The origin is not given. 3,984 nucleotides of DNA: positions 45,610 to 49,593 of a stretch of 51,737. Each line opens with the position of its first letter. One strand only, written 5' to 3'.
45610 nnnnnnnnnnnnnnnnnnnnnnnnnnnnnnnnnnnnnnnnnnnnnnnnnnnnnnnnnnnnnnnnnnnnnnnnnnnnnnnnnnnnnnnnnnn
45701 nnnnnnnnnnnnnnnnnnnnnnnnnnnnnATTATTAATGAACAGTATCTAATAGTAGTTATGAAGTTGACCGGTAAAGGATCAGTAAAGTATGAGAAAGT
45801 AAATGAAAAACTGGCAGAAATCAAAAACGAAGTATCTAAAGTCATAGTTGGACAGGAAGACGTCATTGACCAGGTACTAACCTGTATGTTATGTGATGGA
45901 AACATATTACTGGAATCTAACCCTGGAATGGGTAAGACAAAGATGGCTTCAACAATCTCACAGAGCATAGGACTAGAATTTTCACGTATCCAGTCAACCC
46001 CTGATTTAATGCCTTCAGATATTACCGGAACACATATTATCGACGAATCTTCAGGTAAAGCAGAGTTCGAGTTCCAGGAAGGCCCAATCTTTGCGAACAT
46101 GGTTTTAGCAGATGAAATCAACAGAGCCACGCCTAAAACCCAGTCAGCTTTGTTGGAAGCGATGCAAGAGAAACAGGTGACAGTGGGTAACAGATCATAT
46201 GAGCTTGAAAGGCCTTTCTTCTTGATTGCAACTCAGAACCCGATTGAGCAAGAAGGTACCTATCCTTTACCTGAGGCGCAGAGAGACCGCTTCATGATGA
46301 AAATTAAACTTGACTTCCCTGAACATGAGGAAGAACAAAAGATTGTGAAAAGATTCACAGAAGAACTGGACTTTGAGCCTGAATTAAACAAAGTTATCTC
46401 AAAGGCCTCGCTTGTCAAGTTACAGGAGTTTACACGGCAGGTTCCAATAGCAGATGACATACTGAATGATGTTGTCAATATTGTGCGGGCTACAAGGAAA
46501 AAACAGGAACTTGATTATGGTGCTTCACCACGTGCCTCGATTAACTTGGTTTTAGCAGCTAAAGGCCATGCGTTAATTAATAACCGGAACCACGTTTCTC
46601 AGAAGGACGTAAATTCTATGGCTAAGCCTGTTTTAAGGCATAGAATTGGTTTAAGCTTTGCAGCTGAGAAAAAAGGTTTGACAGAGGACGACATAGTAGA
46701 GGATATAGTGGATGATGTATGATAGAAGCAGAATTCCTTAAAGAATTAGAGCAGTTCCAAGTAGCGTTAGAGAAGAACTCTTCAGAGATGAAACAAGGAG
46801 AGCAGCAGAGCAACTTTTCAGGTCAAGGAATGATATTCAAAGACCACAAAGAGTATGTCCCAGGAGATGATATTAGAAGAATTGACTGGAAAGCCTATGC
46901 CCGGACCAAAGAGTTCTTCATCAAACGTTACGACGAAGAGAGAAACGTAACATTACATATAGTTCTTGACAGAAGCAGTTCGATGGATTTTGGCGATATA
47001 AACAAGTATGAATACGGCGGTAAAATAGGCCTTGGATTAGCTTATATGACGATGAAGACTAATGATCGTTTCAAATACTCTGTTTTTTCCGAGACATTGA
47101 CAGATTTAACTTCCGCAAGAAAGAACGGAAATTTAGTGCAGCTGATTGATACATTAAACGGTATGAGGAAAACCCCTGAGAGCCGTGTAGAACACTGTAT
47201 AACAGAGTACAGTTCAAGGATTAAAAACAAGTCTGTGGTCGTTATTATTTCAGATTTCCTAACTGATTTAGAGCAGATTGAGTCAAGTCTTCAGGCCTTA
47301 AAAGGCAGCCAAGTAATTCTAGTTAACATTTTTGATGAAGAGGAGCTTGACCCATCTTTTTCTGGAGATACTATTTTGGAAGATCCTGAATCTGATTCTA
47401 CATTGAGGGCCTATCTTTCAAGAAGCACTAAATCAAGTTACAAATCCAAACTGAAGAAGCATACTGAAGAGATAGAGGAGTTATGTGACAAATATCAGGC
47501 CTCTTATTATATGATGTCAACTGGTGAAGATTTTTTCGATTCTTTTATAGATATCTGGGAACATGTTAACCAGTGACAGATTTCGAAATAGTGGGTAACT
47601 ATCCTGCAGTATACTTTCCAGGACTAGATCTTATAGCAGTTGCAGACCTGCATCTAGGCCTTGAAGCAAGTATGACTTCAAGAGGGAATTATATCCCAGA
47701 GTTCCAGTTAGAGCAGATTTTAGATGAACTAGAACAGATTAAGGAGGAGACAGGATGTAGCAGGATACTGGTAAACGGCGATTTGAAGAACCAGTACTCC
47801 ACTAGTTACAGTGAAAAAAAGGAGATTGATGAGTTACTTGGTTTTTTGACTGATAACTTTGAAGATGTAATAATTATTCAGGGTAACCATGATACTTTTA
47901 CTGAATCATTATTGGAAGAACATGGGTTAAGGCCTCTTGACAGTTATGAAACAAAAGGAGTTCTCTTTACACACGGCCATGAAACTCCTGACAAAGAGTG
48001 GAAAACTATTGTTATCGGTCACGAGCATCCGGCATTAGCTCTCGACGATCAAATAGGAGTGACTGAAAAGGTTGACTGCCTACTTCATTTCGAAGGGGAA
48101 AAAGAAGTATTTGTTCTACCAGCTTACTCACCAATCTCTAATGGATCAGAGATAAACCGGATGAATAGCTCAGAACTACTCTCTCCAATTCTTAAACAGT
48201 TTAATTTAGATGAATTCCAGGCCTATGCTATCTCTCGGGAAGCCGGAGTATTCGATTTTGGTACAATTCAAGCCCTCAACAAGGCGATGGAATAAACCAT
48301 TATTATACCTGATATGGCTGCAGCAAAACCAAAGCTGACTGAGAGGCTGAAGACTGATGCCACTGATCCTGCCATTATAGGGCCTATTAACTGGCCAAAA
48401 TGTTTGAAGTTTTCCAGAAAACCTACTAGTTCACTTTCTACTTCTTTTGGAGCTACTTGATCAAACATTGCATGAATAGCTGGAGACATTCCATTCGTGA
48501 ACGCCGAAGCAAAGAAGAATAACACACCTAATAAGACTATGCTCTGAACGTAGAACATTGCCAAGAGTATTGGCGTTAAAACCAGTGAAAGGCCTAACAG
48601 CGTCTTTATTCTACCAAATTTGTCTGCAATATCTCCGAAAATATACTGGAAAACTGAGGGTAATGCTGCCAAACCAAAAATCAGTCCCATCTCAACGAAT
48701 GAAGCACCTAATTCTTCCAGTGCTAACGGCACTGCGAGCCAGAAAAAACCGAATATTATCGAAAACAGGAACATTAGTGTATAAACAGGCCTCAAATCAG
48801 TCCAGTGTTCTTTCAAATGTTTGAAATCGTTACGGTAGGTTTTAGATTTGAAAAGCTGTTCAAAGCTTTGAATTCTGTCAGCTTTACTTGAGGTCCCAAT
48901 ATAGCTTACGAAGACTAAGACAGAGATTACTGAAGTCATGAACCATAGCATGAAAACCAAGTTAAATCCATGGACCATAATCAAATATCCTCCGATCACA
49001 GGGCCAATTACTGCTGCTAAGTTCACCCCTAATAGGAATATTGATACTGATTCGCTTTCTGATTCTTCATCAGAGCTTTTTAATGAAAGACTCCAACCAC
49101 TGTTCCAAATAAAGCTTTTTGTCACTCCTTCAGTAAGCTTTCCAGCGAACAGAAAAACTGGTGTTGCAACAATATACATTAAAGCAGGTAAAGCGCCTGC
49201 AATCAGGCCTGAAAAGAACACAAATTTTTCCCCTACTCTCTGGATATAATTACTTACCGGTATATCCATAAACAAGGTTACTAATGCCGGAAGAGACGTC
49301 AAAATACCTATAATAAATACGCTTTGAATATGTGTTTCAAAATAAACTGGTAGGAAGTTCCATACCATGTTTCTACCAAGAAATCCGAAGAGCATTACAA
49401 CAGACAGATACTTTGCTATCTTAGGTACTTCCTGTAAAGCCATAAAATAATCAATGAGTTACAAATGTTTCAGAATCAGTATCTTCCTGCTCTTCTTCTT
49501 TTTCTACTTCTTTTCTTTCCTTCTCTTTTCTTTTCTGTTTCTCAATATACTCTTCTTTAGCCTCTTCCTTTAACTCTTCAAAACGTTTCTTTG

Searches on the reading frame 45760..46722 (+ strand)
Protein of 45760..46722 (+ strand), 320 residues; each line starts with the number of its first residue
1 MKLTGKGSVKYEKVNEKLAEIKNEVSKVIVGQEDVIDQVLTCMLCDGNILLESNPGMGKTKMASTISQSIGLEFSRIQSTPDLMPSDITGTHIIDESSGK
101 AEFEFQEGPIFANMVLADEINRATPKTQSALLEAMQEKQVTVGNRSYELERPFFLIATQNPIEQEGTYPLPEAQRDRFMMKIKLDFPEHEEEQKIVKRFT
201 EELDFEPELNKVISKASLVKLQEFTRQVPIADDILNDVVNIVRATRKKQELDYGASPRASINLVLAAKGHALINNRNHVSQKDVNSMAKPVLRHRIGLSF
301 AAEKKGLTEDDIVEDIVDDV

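Call 24: search_protein_families(library=pfam, proteins=[window:45760-46722:+], max_evalue=0.01)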
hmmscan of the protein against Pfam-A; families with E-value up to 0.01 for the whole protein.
window:45760-46722:+ (320 aa): 10 families
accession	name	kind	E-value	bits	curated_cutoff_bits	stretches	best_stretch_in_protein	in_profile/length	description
PF07726.17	AAA_3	-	4.9e-62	208.1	27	1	49-180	2-131/131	ATPase family associated with various cellular activities (AAA)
PF17863.7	AAA_lid_2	-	3.4e-20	72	22.7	1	243-316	1-74/74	AAA lid domain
PF07728.20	AAA_5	-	7.8e-12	45.8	22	1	49-178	2-139/139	AAA domain (dynein-related subfamily)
PF20030.5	bpMoxR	-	4.2e-10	39.5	27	1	17-198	2-180/205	MoxR domain in the MoxR-vWA-beta-propeller ternary systems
PF00004.35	AAA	-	4e-07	31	21.2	1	49-184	1-129/131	ATPase family associated with various cellular activities (AAA)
PF00493.29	MCM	-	2e-05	24.3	23.3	1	20-162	31-174/224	MCM P-loop domain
PF05496.18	RuvB_N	-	0.00037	20.7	27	1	48-141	35-114/159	Holliday junction DNA helicase RuvB P-loop domain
PF00158.32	Sigma54_activat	-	0.00045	20.4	20.2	0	115-161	97-144/168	Sigma-54 interaction domain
PF01078.27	Mg_chelatase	-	0.0074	16.1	20.3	0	29-67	5-43/207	Magnesium chelatase, subunit ChlI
PF07724.20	AAA_2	-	0.009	16.5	27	0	47-144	4-108/166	AAA domain (Cdc48 subfamily)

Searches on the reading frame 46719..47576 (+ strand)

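Call 24: search_protein_families(library=pfam, proteins=[window:46719-47576:+], max_evalue=0.01)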
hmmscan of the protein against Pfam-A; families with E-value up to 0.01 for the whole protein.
window:46719-47576:+ (285 aa): 3 families
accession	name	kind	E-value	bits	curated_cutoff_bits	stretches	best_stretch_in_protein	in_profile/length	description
PF01882.25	DUF58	-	4.2e-37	127.9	23.4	1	42-250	1-215/216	Protein of unknown function DUF58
PF05762.20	VWA_CoxE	-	0.00042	20.2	26.4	1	103-207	75-188/222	VWA domain containing CoxE-like protein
PF09261.16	Alpha-mann_mid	-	0.0067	16.9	31.1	0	6-65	23-80/96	Alpha mannosidase middle domain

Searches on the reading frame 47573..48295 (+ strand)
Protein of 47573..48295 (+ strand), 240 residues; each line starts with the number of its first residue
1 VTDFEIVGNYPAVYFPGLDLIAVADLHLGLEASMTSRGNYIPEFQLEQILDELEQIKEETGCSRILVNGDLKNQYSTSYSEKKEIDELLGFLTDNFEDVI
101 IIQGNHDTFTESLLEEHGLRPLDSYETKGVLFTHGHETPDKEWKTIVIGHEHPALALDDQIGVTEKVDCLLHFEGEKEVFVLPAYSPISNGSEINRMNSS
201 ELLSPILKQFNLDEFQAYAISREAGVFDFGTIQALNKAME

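Call 24: search_protein_families(library=pfam, proteins=[window:47573-48295:+], max_evalue=0.01)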
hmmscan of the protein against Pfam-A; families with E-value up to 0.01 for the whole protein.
window:47573-48295:+ (240 aa): 2 families
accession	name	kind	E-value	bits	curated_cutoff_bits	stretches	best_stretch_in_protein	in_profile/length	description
PF00149.33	Metallophos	-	1.2e-08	36.1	21.5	1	21-159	4-160/191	Calcineurin-like phosphoesterase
PF12850.12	Metallophos_2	-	0.00028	21.4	27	1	20-152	3-117/154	Calcineurin-like phosphoesterase superfamily domain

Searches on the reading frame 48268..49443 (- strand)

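Call 24: search_protein_families(library=pfam, proteins=[window:48268-49443:-], max_evalue=0.01)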
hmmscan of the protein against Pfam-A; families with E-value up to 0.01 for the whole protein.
window:48268-49443:- (391 aa): 3 families
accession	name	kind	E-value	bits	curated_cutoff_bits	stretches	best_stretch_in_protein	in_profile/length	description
PF07690.21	MFS_1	-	1.2e-39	136.7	33.4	2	222-388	3-171/347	Major Facilitator Superfamily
PF12832.13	MFS_1_like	-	3.3e-06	26.8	25.2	1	7-165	212-372/373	MFS_1 like family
PF05977.19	MFS_3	-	8.7e-05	21.6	27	0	95-187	103-194/524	Transmembrane secretion effector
